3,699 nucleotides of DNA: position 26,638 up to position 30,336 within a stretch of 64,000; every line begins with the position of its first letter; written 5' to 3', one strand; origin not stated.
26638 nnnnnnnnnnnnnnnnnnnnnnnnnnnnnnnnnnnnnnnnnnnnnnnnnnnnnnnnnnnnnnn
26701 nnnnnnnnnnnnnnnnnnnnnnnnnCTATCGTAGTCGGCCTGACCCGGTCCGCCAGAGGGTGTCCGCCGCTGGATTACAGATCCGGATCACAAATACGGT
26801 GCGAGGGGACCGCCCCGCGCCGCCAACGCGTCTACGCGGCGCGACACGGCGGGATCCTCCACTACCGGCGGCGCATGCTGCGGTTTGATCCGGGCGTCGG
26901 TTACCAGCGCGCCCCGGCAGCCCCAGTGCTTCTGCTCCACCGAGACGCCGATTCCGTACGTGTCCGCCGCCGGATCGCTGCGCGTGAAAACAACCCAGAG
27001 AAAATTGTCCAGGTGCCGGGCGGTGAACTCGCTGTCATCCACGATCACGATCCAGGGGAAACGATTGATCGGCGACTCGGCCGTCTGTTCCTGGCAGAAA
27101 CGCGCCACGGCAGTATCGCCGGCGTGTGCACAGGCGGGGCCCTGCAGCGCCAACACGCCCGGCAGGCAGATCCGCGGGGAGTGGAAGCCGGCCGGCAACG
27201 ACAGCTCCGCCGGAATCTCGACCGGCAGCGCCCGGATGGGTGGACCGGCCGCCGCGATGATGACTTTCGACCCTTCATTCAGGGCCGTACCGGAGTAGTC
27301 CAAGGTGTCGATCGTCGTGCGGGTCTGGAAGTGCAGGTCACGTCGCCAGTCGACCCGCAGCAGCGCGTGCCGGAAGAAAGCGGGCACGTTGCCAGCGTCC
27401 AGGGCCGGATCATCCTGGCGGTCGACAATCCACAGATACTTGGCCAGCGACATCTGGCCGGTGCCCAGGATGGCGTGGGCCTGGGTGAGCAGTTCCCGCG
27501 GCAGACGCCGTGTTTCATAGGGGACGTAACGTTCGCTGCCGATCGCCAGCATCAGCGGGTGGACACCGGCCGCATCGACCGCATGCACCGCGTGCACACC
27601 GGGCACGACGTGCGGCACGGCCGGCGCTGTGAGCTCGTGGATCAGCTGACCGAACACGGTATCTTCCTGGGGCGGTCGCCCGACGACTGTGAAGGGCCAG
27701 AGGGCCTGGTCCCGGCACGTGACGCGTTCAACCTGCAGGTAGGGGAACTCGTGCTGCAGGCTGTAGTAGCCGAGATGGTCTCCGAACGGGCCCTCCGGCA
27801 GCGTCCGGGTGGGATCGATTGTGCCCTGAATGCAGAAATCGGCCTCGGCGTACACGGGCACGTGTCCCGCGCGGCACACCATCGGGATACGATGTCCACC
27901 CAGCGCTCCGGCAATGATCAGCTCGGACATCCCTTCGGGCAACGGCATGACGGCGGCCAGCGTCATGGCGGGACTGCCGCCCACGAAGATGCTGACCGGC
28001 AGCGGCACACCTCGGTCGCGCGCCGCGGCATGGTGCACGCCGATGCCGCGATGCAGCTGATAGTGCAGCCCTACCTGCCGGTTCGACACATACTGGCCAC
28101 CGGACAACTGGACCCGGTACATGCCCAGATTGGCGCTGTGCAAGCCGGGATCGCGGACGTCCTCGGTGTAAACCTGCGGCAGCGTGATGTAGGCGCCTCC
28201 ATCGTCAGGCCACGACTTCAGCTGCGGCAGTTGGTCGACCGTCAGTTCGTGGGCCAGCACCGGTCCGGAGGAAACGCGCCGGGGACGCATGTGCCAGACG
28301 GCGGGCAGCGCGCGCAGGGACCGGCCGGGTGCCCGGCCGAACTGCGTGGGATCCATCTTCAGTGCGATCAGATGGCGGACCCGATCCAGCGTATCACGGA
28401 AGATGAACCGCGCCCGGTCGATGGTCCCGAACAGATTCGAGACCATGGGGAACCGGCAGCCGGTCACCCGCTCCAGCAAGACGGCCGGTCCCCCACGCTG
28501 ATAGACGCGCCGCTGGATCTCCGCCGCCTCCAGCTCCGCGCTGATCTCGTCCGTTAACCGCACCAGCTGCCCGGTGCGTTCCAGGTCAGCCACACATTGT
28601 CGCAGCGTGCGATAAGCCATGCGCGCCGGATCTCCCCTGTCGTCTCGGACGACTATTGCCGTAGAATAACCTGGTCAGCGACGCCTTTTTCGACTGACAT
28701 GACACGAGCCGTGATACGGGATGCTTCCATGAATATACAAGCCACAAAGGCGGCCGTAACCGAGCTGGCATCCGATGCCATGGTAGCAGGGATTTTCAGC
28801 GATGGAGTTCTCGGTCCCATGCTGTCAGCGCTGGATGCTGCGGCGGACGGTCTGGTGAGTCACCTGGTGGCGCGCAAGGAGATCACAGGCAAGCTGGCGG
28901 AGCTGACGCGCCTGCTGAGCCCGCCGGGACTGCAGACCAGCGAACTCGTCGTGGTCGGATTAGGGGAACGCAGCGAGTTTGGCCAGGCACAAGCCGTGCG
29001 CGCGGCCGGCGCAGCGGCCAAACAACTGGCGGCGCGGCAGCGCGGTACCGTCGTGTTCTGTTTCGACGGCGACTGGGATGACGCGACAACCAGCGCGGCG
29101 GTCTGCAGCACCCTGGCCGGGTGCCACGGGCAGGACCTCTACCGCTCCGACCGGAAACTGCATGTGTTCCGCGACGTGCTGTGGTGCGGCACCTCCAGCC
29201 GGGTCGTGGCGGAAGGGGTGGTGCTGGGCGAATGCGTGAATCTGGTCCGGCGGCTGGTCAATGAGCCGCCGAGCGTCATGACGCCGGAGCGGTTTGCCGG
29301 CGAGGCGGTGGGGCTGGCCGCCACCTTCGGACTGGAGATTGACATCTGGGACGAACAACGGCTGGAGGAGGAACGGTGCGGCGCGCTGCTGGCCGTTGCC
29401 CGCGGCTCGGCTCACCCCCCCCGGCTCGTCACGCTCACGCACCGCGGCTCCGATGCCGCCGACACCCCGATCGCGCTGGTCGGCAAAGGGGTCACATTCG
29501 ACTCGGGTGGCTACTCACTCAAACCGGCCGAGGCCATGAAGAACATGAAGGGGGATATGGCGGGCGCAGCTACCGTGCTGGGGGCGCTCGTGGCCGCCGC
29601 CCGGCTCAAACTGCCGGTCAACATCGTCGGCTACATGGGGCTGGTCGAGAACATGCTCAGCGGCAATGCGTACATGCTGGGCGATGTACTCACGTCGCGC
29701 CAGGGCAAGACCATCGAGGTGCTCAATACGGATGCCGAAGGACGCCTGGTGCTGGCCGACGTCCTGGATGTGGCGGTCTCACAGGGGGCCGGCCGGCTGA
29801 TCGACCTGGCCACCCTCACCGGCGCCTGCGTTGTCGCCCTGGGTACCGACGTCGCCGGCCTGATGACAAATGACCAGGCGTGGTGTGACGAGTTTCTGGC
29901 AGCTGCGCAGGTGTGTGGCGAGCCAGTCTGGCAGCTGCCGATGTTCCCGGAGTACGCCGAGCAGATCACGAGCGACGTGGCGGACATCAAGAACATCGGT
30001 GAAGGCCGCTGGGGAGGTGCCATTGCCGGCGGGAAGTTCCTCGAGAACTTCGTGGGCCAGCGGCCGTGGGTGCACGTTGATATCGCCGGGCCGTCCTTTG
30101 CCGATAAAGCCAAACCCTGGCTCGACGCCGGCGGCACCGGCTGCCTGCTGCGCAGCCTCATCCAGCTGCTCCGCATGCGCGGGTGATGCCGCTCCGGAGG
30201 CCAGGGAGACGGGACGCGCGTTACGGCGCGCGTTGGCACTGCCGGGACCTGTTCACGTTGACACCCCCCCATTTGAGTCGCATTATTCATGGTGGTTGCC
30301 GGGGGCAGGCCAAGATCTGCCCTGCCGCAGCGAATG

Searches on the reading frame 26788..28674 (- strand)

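Call 96: search_protein_families(library=pfam, proteins=[window:26788-28674:-], max_evalue=0.0001)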
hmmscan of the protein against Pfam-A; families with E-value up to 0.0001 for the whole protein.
window:26788-28674:- (628 aa): 3 families
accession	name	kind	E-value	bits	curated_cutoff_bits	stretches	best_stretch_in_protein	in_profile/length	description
PF01977.22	UbiD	-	4.1e-63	212.7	23.3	1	142-334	19-206/206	3-octaprenyl-4-hydroxybenzoate carboxy-lyase Rift-related domain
PF20696.2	UbiD_C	-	4.5e-33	114.4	24.2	1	340-475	2-127/127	3-octaprenyl-4-hydroxybenzoate carboxy-lyase C-terminal domain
PF20695.2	UbiD_N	-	4.7e-21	75.1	24.3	1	29-104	2-76/78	3-octaprenyl-4-hydroxybenzoate carboxy-lyase N-terminal domain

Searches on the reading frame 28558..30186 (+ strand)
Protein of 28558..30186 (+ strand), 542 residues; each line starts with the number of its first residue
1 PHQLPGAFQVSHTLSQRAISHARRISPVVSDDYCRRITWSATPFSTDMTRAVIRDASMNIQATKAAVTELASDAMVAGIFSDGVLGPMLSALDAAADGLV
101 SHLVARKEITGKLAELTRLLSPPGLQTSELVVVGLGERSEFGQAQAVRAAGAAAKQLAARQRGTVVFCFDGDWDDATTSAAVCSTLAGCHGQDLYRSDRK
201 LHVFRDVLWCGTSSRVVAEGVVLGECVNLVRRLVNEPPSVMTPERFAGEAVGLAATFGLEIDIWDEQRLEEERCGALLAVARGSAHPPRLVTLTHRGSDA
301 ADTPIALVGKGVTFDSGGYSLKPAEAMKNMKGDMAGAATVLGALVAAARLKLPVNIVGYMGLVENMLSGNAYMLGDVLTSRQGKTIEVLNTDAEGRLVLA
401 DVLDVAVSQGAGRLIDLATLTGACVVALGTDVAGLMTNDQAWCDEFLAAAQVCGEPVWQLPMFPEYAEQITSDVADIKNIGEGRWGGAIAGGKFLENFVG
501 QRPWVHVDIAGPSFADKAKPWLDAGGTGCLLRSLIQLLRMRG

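Call 96: search_protein_families(library=pfam, proteins=[window:28558-30186:+], max_evalue=0.0001)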
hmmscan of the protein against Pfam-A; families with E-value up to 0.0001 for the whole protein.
window:28558-30186:+ (542 aa): 2 families
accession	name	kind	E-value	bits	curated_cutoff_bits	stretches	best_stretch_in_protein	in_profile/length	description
PF00883.26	Peptidase_M17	-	1.9e-118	395.7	25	1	228-534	1-309/310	Cytosol aminopeptidase family, catalytic domain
PF02789.23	Peptidase_M17_N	-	1.2e-19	71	23.4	1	78-198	3-128/129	Cytosol aminopeptidase family, N-terminal domain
